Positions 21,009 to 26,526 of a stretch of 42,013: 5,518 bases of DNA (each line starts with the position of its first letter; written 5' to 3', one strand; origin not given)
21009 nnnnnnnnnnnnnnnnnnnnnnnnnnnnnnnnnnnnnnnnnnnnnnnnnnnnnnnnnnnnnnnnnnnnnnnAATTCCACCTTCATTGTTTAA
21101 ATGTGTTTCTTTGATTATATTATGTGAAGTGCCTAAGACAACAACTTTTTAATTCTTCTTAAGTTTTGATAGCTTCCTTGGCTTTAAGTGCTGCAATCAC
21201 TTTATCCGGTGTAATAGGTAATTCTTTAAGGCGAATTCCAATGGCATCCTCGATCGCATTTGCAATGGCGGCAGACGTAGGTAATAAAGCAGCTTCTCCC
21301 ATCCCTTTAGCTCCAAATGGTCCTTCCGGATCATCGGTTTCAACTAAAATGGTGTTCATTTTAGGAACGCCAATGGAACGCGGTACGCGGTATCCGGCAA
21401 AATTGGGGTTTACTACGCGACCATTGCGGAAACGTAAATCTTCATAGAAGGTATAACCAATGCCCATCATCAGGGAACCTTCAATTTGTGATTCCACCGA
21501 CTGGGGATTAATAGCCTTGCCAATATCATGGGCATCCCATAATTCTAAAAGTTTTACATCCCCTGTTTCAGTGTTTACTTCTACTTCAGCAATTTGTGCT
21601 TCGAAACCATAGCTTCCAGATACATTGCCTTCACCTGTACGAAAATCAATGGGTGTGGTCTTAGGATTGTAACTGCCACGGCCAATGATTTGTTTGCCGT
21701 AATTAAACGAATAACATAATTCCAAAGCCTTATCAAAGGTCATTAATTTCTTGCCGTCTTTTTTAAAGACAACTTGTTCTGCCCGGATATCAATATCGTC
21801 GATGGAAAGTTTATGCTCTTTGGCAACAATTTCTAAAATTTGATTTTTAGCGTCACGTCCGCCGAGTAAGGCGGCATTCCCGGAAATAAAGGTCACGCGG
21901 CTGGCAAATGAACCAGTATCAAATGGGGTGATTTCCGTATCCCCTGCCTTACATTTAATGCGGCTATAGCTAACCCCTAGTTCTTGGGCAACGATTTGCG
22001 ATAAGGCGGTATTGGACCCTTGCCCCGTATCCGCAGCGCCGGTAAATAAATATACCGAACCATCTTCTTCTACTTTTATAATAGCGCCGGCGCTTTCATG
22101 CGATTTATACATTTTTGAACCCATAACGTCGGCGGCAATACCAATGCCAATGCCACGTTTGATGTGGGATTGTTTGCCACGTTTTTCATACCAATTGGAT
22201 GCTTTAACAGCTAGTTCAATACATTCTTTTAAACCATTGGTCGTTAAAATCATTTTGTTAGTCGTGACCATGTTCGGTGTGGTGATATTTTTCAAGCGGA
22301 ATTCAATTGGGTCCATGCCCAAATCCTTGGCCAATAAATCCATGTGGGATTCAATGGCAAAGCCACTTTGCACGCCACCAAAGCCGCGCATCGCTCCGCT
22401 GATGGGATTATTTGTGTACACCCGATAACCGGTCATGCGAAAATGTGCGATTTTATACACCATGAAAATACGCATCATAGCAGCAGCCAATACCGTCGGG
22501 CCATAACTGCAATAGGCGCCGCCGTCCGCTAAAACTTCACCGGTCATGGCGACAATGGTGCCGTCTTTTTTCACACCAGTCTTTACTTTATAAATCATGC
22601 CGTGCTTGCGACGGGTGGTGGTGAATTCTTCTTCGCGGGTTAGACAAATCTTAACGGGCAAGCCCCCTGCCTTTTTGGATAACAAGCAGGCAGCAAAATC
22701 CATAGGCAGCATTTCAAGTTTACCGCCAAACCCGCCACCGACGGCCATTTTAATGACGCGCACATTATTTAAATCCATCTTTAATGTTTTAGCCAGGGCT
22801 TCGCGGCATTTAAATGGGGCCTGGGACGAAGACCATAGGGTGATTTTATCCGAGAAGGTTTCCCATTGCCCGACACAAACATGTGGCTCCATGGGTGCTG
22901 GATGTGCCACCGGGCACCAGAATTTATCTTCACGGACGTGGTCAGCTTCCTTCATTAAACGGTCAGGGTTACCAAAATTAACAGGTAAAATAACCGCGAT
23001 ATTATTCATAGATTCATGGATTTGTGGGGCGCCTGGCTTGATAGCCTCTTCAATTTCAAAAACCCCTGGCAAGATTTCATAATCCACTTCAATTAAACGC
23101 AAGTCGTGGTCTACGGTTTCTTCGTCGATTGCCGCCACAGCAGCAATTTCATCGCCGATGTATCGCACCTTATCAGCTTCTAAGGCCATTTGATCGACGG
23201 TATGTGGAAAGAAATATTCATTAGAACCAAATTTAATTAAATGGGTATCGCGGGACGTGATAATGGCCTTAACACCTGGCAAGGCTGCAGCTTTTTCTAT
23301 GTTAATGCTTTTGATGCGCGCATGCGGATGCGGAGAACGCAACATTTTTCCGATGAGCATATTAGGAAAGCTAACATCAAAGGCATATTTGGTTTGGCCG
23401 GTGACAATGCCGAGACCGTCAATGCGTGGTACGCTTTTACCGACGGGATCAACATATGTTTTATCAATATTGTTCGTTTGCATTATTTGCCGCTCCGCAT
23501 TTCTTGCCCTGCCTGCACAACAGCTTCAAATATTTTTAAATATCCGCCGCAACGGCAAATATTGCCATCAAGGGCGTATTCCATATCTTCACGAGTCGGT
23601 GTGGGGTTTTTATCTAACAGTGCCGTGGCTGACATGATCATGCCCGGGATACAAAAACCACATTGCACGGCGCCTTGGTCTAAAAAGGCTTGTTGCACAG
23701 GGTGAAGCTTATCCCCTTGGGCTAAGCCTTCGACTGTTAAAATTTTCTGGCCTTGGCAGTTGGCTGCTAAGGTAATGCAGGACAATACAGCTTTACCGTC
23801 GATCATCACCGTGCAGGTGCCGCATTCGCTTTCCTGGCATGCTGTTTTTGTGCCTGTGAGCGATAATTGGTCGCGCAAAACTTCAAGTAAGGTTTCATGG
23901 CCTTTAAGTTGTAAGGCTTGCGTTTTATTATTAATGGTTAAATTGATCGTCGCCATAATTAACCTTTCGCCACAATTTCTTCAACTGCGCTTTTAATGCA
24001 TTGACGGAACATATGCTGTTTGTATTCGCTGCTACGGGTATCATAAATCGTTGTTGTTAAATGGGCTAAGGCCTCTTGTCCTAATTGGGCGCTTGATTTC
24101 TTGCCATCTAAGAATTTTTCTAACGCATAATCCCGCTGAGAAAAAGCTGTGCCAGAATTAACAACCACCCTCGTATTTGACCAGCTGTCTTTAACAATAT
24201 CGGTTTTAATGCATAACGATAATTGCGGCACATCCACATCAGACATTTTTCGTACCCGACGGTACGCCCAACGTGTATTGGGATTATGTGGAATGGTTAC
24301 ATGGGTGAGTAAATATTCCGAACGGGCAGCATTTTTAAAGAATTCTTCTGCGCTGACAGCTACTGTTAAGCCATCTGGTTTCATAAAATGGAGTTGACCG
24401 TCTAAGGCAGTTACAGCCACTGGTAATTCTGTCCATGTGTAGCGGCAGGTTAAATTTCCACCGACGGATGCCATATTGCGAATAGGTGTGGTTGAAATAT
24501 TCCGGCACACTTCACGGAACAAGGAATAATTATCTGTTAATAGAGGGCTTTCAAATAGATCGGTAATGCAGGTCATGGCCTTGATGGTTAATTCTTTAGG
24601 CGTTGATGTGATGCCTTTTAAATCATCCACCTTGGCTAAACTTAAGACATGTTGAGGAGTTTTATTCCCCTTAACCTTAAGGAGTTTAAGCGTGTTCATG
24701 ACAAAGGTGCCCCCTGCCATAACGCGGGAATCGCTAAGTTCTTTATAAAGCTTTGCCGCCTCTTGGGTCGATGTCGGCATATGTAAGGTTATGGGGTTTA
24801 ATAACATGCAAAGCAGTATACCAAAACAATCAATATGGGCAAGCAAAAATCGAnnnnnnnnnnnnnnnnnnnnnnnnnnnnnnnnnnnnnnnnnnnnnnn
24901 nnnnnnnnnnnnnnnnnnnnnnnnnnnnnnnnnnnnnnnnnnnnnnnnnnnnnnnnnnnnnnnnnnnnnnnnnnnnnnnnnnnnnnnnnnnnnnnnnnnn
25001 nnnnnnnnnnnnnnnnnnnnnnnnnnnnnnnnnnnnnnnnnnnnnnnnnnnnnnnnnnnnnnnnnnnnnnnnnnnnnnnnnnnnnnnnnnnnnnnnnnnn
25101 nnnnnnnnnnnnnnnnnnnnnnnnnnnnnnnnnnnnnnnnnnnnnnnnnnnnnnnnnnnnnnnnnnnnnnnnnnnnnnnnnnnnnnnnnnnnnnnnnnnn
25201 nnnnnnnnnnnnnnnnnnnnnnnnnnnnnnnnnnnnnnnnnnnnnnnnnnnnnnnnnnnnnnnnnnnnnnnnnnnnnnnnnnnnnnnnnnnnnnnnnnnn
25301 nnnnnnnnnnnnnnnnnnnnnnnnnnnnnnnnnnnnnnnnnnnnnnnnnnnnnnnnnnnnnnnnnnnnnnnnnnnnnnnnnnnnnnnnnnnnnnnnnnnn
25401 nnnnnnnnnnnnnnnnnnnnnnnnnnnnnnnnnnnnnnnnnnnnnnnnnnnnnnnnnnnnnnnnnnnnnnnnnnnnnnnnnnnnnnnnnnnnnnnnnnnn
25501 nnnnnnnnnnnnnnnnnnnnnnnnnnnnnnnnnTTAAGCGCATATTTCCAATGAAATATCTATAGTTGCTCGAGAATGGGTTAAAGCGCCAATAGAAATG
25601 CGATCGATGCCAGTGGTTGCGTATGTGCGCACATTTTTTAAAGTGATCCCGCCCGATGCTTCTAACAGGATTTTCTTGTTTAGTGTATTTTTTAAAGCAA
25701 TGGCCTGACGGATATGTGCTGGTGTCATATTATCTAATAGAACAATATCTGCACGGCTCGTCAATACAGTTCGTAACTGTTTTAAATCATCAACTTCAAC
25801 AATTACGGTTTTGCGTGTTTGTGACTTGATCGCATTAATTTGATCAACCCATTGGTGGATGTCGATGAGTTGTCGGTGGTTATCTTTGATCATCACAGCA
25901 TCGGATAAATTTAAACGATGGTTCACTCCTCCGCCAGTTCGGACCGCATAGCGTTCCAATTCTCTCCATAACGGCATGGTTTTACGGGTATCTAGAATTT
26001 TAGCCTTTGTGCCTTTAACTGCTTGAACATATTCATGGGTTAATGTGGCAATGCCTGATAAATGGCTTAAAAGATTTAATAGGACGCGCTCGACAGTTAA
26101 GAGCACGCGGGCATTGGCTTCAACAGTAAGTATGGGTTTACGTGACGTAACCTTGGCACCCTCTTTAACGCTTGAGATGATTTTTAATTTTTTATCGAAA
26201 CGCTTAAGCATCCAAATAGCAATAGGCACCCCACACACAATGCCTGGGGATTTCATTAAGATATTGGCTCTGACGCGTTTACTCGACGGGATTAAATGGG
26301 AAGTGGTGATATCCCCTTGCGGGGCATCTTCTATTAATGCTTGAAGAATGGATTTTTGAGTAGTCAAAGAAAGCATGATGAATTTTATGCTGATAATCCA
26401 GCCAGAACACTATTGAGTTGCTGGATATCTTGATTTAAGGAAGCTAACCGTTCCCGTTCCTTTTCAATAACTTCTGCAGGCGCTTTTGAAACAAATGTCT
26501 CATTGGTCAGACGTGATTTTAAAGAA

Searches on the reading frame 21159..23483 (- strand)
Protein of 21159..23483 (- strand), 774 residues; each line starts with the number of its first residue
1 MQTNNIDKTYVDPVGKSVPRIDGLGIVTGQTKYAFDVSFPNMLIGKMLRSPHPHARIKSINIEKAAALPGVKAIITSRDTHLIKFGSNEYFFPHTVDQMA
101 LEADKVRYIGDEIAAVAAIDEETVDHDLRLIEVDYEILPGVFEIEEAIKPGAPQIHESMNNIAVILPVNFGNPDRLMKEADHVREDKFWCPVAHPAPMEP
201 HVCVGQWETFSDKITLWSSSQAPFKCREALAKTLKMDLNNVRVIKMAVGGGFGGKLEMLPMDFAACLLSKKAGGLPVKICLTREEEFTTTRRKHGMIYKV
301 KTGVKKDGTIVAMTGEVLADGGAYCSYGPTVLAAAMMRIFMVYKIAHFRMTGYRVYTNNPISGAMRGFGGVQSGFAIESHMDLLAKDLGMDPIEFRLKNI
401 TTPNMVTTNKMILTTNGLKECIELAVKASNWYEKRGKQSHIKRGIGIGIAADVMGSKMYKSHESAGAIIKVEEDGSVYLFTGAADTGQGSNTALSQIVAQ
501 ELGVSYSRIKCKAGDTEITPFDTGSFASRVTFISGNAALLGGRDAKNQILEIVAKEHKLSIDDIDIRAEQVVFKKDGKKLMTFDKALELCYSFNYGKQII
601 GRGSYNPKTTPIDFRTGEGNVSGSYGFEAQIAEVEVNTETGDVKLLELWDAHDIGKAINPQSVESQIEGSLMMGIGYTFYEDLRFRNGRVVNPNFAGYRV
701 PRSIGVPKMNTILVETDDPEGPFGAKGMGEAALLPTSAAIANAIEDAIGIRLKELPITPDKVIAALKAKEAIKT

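Call 93: search_protein_families(library=pfam, proteins=[window:21159-23483:-], max_evalue=0.00001)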
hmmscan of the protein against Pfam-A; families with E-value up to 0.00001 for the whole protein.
window:21159-23483:- (774 aa): 3 families
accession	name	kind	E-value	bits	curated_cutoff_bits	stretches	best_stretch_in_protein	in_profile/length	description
PF02738.23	MoCoBD_1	-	3.3e-81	272.4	27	1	156-400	2-244/244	Molybdopterin cofactor-binding domain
PF20256.3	MoCoBD_2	-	6.7e-73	246.1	27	1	427-704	4-280/283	Molybdopterin cofactor-binding domain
PF01315.27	Ald_Xan_dh_C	-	5.6e-25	88.2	31.3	1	28-138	1-109/110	Aldehyde oxidase and xanthine dehydrogenase, a/b hammerhead domain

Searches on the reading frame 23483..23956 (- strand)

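Call 93: search_protein_families(library=pfam, proteins=[window:23483-23956:-], max_evalue=0.00001)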
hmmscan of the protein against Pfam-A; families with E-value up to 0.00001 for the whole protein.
window:23483-23956:- (157 aa): 3 families
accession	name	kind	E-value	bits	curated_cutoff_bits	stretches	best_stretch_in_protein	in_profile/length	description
PF01799.25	Fer2_2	-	1.8e-33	114.9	30.3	1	74-146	1-74/75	[2Fe-2S] binding domain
PF00111.32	Fer2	-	2e-08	34.5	21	1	7-60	2-55/77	2Fe-2S iron-sulfur cluster binding domain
PF13085.11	Fer2_3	-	9.6e-08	32.4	27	1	37-78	49-89/107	2Fe-2S iron-sulfur cluster binding domain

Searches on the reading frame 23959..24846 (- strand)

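Call 93: search_protein_families(library=pfam, proteins=[window:23959-24846:-], max_evalue=0.00001)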
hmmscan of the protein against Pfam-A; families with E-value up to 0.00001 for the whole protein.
window:23959-24846:- (295 aa): 1 family
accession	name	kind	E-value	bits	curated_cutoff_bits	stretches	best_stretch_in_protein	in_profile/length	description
PF00941.27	FAD_binding_5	-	6.8e-31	107.8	27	1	19-187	3-169/170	FAD binding domain in molybdopterin dehydrogenase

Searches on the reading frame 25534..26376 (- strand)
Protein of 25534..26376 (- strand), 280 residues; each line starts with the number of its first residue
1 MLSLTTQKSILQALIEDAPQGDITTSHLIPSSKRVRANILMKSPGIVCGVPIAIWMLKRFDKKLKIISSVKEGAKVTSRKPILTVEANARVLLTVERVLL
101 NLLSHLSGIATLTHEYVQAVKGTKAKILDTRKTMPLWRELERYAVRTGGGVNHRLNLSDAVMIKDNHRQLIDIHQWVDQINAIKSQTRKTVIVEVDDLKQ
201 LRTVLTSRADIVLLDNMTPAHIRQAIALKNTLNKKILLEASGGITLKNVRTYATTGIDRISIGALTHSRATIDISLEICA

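Call 93: search_protein_families(library=pfam, proteins=[window:25534-26376:-], max_evalue=0.00001)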
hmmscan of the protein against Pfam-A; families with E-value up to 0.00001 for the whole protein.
window:25534-26376:- (280 aa): 2 families
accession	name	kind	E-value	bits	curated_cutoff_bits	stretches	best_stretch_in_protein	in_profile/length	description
PF01729.25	QRPTase_C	-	8.5e-56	188.8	23.1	1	109-277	1-169/169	Quinolinate phosphoribosyl transferase, C-terminal domain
PF02749.22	QRPTase_N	-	3.5e-21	75.6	27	1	22-107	1-82/82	Quinolinate phosphoribosyl transferase, N-terminal domain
